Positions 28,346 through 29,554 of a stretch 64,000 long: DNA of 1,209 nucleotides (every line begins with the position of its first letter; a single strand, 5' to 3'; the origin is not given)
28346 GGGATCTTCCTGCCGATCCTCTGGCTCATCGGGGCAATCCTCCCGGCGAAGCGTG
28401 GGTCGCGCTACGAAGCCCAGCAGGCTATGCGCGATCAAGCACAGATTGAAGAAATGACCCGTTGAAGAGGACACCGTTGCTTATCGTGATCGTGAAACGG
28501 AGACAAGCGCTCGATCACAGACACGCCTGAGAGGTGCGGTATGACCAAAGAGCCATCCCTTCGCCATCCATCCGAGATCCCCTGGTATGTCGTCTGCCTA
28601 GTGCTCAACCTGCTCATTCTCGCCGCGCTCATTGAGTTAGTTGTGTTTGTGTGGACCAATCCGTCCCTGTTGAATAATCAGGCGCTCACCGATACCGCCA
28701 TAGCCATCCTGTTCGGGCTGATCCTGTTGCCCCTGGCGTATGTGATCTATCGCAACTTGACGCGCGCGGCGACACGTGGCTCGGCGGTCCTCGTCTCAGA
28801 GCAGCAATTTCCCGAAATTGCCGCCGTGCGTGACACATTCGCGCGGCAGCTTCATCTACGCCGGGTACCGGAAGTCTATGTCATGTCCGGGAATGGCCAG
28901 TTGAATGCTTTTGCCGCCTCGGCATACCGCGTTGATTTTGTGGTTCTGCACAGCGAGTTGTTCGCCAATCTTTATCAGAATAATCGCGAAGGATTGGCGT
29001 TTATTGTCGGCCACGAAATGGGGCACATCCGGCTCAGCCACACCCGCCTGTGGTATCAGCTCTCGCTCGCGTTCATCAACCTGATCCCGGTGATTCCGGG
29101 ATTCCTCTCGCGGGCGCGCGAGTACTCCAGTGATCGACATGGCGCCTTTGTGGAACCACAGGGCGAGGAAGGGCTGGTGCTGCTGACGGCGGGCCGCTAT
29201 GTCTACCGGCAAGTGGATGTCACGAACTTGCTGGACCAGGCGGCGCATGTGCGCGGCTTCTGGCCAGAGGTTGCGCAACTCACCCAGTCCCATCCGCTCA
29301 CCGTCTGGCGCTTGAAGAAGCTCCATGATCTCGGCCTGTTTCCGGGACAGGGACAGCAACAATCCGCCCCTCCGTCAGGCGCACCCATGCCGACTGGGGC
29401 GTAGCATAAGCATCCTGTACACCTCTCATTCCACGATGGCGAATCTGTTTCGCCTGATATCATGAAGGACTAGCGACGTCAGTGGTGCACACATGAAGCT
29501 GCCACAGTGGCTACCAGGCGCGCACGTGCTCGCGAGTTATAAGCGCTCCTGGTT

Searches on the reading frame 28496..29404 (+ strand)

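Call 82: search_protein_families(library=pfam, proteins=[window:28496-29404:+], max_evalue=0.0001)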
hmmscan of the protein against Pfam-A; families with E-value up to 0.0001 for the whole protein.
window:28496-29404:+ (302 aa): 1 family
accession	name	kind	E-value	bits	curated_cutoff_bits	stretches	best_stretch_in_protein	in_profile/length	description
PF01435.24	Peptidase_M48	-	3.6e-18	66.5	20.3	2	103-184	2-82/186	Peptidase family M48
